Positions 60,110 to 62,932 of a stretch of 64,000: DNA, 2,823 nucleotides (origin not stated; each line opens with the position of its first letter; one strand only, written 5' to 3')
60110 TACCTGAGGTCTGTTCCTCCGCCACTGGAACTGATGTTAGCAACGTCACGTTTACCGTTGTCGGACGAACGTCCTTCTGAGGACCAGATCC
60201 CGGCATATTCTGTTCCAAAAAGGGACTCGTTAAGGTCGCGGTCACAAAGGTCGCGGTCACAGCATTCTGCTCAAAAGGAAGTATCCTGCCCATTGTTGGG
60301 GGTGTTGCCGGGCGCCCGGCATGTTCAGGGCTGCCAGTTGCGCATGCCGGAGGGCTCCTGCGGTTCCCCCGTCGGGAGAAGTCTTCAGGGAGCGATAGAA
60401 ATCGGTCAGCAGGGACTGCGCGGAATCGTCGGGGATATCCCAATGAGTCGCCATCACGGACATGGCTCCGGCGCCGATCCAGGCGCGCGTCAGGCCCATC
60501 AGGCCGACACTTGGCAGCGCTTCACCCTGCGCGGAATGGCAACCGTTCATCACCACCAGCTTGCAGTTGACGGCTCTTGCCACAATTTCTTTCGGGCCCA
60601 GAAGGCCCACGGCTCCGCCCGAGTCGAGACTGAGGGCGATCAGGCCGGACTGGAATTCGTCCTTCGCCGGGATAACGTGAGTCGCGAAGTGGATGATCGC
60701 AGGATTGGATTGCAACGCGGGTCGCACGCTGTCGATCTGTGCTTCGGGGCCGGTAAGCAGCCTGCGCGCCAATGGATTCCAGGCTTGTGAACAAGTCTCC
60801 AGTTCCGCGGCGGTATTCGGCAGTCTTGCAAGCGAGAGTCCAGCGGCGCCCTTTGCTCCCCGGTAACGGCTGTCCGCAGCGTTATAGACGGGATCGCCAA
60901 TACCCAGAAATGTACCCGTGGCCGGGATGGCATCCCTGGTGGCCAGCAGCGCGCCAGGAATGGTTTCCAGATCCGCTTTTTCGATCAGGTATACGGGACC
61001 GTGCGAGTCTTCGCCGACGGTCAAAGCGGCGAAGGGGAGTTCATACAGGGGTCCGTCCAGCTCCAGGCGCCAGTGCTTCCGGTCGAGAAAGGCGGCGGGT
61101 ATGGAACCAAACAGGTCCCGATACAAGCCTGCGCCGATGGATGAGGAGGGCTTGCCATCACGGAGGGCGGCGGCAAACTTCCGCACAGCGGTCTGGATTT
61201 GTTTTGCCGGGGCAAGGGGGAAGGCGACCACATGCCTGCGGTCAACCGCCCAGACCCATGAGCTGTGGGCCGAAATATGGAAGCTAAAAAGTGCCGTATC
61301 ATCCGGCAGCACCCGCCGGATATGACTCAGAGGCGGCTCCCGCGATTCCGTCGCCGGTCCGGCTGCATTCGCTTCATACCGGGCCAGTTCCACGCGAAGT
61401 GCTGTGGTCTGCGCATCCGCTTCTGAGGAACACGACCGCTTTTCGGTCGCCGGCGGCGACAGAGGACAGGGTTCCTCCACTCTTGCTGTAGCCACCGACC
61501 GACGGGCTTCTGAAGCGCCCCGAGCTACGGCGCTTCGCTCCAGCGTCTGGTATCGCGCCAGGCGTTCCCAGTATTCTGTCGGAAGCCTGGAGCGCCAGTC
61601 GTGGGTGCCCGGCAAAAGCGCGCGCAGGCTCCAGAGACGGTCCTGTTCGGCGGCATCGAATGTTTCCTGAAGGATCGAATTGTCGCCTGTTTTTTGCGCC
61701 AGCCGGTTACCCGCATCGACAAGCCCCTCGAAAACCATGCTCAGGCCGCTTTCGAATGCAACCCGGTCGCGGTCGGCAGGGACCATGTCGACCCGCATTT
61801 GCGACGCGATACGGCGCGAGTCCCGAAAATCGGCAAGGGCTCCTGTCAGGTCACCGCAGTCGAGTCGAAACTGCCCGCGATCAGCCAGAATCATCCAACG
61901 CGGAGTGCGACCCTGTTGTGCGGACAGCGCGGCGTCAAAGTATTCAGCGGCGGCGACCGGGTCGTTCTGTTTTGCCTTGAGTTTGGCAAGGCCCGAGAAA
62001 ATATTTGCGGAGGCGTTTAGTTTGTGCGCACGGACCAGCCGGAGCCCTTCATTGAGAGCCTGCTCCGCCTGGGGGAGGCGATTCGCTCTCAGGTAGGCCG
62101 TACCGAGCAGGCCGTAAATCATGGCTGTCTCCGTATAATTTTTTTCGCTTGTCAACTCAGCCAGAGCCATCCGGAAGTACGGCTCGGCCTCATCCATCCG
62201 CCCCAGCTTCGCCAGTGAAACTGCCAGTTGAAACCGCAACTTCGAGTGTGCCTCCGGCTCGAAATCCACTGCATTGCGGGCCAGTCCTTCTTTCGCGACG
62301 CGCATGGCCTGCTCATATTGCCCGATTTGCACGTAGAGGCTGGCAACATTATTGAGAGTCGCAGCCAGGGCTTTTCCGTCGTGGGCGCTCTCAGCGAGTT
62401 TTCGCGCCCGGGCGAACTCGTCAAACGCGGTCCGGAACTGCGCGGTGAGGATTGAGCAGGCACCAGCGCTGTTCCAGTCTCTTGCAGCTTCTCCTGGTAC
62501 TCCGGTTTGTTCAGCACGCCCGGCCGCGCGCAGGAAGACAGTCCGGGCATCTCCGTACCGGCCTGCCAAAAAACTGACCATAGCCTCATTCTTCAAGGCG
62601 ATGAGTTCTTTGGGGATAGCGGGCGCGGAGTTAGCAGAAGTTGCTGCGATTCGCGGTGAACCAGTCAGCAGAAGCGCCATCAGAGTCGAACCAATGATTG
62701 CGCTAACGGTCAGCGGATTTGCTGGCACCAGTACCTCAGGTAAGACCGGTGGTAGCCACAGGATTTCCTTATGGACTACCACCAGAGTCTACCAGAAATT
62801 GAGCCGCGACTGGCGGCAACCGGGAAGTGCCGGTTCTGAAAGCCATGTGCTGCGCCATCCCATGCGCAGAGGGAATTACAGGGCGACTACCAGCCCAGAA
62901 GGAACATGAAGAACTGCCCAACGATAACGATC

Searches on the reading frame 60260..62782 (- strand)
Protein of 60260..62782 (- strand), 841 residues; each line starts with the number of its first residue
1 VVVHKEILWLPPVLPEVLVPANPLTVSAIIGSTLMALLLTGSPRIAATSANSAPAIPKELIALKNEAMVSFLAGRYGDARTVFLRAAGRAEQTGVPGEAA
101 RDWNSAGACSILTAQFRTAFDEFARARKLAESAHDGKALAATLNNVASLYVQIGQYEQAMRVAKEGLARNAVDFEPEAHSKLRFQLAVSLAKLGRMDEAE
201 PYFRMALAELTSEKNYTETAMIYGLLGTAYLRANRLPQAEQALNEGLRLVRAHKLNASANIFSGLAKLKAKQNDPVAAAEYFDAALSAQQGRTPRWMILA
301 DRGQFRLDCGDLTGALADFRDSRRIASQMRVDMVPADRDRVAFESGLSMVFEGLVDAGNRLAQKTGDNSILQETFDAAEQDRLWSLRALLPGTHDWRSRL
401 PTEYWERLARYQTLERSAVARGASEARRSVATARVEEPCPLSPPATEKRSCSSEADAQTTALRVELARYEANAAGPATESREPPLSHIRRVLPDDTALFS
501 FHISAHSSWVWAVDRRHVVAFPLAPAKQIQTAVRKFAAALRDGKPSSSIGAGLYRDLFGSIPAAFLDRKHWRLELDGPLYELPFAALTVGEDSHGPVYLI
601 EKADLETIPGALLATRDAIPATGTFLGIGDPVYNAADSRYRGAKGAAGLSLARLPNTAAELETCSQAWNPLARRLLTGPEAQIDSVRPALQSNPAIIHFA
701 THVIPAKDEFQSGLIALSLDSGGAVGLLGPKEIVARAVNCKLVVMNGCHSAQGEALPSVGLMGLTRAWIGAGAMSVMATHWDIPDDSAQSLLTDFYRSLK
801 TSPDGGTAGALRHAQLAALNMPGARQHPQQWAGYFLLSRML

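Call 69: search_protein_families(library=pfam, proteins=[window:60260-62782:-], max_evalue=0.00001)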
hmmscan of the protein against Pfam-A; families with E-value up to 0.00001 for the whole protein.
window:60260-62782:- (841 aa): 9 families
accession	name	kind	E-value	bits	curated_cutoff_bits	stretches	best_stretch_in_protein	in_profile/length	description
PF12770.12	CHAT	-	1.8e-43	149.5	24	1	563-836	17-286/289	CHAT domain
PF13424.12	TPR_12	-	1.3e-19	70.6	30.1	1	185-251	8-76/77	Tetratricopeptide repeat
PF00515.34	TPR_1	-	5.1e-11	42.3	27.8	0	183-208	4-29/34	Tetratricopeptide repeat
PF07719.23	TPR_2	-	1e-10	41.3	27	0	183-208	4-29/34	Tetratricopeptide repeat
PF17874.7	TPR_MalT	-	6.2e-09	36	45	0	210-317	112-223/336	MalT-like TPR region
PF13181.12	TPR_8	-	6.6e-08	32.6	25.7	0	182-206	3-27/34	Tetratricopeptide repeat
PF13432.12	TPR_16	-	1.1e-07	32.5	32.7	0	147-209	4-60/65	Tetratricopeptide repeat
PF13428.12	TPR_14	-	5.3e-07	30.1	23.5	0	146-170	7-31/44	Tetratricopeptide repeat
PF14559.12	TPR_19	-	9.4e-06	26.3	25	0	191-248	2-53/68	Tetratricopeptide repeat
